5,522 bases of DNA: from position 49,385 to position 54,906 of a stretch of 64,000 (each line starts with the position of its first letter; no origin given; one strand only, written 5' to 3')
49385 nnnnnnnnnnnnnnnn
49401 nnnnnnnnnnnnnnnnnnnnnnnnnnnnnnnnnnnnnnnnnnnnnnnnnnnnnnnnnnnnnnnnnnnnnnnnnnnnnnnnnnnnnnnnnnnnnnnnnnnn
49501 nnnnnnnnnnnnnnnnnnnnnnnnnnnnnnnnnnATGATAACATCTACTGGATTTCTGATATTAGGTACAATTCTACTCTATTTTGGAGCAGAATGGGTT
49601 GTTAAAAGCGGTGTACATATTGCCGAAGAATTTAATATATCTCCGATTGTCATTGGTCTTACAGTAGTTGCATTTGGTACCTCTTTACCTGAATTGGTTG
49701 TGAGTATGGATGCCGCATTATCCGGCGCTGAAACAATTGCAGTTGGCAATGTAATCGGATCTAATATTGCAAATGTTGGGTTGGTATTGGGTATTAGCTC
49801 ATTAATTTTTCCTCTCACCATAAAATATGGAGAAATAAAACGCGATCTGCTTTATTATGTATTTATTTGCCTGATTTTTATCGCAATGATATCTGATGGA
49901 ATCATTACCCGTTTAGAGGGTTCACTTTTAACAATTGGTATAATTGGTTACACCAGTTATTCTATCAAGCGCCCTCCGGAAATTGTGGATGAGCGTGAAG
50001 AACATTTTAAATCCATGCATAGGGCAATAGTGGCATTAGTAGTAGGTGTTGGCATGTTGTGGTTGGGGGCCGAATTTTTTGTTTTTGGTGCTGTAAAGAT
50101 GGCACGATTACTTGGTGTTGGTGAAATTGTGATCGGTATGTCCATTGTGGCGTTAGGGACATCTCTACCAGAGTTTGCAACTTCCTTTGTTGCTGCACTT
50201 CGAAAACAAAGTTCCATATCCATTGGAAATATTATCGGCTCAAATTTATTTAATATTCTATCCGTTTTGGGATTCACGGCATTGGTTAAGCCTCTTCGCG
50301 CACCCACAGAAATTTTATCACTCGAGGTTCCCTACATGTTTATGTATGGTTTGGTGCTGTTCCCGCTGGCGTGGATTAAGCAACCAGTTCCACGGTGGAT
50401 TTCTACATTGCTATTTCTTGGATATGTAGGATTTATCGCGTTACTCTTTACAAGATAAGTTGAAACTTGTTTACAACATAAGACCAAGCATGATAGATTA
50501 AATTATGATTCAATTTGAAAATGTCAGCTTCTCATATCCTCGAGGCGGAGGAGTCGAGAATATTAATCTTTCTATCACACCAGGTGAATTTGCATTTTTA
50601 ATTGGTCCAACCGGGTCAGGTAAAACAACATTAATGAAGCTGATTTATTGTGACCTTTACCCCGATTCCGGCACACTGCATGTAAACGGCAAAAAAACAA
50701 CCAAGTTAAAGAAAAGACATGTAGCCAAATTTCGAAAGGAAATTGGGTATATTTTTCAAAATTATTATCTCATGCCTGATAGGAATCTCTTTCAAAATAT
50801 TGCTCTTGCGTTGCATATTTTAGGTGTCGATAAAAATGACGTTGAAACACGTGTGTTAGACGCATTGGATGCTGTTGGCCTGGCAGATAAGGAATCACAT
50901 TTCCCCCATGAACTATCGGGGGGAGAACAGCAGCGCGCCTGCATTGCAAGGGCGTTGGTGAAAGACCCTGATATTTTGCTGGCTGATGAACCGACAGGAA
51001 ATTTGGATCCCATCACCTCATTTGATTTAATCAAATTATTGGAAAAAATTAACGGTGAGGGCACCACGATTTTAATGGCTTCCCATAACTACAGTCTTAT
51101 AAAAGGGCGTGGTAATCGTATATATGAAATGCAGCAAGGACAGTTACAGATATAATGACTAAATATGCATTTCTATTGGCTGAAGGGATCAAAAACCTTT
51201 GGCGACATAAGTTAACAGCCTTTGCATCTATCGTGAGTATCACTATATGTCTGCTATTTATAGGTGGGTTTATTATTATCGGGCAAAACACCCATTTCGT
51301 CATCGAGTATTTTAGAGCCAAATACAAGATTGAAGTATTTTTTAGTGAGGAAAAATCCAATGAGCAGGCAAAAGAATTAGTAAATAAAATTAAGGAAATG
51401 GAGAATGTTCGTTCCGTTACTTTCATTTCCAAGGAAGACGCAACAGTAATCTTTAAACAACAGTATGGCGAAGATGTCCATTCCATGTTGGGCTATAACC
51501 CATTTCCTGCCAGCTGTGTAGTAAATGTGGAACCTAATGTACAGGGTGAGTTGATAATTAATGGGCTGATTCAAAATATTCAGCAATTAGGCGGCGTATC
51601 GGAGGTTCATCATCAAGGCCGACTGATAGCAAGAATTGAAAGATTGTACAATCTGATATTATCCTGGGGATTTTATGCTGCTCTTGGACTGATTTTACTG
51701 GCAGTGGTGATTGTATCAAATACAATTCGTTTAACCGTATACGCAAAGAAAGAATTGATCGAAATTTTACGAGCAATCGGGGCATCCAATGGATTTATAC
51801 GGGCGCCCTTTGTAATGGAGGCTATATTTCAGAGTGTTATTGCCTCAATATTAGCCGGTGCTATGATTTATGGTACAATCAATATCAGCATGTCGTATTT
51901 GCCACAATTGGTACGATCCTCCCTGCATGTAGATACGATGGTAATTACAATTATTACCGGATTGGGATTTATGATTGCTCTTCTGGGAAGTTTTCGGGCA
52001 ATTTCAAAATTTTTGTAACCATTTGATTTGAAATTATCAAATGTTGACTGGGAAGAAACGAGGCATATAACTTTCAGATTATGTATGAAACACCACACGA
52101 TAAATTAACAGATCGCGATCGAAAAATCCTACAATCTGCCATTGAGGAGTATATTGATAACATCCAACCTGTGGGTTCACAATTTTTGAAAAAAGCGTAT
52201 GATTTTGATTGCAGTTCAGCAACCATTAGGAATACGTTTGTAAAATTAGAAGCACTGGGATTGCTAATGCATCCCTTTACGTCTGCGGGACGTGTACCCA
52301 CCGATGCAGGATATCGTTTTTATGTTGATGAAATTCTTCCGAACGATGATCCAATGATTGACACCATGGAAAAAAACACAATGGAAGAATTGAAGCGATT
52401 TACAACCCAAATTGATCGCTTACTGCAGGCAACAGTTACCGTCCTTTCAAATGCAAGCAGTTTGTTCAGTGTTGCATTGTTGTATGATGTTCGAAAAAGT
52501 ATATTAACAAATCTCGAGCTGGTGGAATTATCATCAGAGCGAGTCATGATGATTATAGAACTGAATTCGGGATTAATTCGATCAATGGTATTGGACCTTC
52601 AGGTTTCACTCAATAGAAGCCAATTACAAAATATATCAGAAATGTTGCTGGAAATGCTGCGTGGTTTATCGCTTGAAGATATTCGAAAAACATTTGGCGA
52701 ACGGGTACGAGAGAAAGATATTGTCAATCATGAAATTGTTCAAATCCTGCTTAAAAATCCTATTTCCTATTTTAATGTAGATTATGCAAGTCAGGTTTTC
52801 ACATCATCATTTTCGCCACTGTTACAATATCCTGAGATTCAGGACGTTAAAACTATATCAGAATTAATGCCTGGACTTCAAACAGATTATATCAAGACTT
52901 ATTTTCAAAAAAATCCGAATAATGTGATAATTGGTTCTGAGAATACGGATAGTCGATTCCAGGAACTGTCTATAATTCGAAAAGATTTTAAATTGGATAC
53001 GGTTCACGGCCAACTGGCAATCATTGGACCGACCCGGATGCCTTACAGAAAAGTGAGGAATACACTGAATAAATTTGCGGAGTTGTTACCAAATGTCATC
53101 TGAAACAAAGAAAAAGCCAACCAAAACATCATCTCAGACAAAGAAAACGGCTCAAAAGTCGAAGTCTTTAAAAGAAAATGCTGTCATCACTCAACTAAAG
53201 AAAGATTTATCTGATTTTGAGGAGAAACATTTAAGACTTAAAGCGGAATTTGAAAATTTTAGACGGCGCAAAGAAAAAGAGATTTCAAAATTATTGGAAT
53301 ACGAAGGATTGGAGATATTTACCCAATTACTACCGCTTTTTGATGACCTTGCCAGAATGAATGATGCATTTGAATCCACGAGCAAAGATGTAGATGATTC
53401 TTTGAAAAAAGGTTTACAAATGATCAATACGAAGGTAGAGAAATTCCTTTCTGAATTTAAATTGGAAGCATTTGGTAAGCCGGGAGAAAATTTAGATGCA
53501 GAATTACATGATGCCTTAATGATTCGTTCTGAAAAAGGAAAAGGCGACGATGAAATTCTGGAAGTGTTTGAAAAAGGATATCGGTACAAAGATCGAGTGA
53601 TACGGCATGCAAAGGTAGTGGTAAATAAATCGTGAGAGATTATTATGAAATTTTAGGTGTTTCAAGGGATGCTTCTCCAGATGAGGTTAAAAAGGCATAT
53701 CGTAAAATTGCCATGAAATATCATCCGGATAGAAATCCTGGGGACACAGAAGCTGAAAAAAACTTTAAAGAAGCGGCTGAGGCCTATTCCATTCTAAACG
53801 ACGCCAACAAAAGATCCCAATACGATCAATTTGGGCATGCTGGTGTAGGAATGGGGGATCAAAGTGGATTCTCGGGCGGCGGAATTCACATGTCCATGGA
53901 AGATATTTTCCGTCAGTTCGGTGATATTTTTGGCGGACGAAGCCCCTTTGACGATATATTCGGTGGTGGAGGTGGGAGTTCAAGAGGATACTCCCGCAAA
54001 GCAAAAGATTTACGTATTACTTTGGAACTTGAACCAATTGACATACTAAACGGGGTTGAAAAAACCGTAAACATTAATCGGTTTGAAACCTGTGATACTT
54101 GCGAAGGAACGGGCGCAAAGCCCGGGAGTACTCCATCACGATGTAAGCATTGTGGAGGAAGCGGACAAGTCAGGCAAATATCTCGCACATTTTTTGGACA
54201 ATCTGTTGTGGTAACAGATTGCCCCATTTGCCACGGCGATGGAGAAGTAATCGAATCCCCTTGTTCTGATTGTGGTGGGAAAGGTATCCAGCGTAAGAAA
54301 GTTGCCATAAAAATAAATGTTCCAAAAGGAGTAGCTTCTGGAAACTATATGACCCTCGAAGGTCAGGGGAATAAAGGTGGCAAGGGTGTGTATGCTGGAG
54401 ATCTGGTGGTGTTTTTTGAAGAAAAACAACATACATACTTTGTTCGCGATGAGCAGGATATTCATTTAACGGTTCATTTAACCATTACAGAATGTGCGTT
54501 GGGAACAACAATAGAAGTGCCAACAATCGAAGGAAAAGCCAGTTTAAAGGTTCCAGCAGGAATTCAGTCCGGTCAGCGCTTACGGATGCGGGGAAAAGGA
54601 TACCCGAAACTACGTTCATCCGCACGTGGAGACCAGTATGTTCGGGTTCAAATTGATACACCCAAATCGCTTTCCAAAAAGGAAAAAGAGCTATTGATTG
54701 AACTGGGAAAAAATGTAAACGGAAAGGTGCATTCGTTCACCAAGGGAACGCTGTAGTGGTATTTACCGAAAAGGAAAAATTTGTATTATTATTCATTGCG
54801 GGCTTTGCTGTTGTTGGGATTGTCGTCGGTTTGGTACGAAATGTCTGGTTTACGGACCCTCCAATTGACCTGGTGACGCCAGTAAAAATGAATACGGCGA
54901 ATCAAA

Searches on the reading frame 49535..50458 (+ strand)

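Call 42: search_protein_families(library=pfam, proteins=[window:49535-50458:+], max_evalue=0.00001)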
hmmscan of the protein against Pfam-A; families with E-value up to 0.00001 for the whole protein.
window:49535-50458:+ (307 aa): 1 family
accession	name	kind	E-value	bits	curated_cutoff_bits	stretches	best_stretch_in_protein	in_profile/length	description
PF01699.29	Na_Ca_ex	-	2.3e-59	200.1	24.9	2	4-144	2-150/151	Sodium/calcium exchanger protein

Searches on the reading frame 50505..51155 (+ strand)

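Call 43: search_protein_families(library=pfam, proteins=[window:50505-51155:+], max_evalue=0.00001)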
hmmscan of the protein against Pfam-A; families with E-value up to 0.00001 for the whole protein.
window:50505-51155:+ (216 aa): 2 families
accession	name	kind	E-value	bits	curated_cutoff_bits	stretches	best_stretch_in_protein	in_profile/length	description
PF00005.33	ABC_tran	-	1.2e-35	123.5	25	1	18-164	2-136/137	ABC transporter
PF13304.12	AAA_21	-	3e-08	34.5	27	0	83-199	166-303/304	AAA domain, putative AbiEii toxin, Type IV TA system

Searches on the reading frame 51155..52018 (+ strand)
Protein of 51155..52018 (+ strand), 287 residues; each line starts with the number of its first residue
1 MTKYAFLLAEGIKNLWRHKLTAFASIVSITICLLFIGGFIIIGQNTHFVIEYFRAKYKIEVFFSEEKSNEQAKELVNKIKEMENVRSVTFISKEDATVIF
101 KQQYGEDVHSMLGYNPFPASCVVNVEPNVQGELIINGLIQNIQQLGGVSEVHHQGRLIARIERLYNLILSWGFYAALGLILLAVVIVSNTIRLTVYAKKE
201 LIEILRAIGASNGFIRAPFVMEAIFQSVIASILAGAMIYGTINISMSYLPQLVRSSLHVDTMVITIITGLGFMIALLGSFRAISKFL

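Call 43: search_protein_families(library=pfam, proteins=[window:51155-52018:+], max_evalue=0.00001)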
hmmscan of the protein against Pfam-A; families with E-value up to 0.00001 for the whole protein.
window:51155-52018:+ (287 aa): 2 families
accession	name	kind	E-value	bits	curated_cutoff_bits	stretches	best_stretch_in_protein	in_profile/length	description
PF18075.7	FtsX_ECD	-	3.6e-16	60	23.5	1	58-151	2-96/96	FtsX extracellular domain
PF02687.27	FtsX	-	3e-12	47.1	25.5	1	175-286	3-115/120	FtsX-like permease C-terminal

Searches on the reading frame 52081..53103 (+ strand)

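Call 43: search_protein_families(library=pfam, proteins=[window:52081-53103:+], max_evalue=0.00001)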
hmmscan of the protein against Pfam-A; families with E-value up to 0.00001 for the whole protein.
window:52081-53103:+ (340 aa): 1 family
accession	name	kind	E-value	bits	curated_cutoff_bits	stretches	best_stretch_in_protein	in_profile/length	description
PF01628.27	HrcA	-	3.1e-37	129.1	22.2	1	112-325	1-214/215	HrcA protein C terminal domain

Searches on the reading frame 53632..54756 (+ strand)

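Call 43: search_protein_families(library=pfam, proteins=[window:53632-54756:+], max_evalue=0.00001)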
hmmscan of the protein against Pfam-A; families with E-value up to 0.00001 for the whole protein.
window:53632-54756:+ (374 aa): 3 families
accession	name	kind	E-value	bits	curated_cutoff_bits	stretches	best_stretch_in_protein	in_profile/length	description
PF01556.23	DnaJ_C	-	7.3e-44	149.9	26.6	1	128-344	2-152/152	DnaJ C terminal domain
PF00226.36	DnaJ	-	1e-27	96.4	27.8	1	3-65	1-63/63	DnaJ domain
PF00684.25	DnaJ_CXXCXGXG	-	9.9e-17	61.4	32.7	1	154-218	1-65/65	DnaJ central domain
